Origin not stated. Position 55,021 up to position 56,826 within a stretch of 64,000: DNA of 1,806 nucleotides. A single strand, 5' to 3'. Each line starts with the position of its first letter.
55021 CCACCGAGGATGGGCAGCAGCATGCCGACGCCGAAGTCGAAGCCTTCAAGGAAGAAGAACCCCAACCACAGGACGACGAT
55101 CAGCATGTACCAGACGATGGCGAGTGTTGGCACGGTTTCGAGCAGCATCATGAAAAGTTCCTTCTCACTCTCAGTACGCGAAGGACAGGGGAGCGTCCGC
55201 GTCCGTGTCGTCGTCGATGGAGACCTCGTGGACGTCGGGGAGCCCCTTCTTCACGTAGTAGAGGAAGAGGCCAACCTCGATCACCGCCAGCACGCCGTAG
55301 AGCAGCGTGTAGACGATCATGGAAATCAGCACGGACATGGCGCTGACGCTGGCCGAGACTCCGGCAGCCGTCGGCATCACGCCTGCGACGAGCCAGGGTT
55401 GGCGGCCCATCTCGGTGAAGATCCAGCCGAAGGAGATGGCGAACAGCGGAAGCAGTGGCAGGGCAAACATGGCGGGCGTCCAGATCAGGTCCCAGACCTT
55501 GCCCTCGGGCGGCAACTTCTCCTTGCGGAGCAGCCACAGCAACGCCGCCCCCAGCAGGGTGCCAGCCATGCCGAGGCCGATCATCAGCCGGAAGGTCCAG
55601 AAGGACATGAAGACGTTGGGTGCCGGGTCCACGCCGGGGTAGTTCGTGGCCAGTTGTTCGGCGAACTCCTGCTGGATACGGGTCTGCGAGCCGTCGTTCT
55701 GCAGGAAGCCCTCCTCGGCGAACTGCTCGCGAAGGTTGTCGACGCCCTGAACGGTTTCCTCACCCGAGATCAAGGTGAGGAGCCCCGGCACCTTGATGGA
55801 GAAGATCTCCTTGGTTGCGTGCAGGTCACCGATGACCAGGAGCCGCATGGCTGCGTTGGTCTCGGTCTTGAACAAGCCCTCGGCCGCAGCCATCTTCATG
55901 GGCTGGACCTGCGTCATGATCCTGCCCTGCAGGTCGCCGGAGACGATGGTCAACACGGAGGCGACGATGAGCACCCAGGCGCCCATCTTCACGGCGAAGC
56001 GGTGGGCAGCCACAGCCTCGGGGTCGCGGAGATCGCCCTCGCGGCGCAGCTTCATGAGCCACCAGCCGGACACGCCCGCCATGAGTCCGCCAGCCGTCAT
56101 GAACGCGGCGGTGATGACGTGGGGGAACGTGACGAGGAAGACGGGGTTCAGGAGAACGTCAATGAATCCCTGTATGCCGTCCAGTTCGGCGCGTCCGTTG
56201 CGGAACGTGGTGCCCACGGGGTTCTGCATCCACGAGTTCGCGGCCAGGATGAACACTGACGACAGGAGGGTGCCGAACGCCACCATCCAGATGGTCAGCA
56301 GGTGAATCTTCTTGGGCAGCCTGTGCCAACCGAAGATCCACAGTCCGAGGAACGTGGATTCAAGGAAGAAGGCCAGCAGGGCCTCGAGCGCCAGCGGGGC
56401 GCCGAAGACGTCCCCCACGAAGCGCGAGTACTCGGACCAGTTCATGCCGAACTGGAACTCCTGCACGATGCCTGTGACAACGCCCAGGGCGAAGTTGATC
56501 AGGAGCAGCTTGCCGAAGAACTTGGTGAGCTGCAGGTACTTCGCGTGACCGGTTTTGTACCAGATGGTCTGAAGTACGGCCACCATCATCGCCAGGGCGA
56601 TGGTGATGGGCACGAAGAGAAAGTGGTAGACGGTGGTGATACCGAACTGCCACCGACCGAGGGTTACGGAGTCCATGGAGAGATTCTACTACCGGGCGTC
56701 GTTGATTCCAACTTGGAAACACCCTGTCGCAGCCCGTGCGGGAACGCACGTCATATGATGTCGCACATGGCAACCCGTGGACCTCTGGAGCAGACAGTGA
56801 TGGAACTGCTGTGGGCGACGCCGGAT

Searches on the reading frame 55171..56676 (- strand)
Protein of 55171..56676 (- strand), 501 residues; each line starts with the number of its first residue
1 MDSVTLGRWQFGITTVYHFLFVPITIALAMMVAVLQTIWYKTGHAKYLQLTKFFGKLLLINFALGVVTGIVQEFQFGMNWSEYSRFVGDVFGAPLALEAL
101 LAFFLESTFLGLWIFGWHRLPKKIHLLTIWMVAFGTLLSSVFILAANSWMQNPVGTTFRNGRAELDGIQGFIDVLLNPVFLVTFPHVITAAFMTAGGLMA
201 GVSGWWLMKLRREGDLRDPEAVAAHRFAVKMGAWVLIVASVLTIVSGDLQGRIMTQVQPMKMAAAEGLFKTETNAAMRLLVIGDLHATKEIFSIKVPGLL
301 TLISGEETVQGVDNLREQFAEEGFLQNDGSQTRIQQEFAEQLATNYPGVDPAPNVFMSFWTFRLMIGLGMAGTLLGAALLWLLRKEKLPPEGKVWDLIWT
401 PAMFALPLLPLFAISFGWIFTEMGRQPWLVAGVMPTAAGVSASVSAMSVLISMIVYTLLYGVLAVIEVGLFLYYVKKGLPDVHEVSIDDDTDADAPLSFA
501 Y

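Call 52: search_protein_families(library=pfam, proteins=[window:55171-56676:-], max_evalue=0.0001)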
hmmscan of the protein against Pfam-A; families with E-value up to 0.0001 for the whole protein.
window:55171-56676:- (501 aa): 1 family
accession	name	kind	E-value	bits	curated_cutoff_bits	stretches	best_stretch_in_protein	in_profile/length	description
PF01654.22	Cyt_bd_oxida_I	-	2.1e-153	511.3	26.2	1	6-478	1-417/418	Cytochrome bd terminal oxidase subunit I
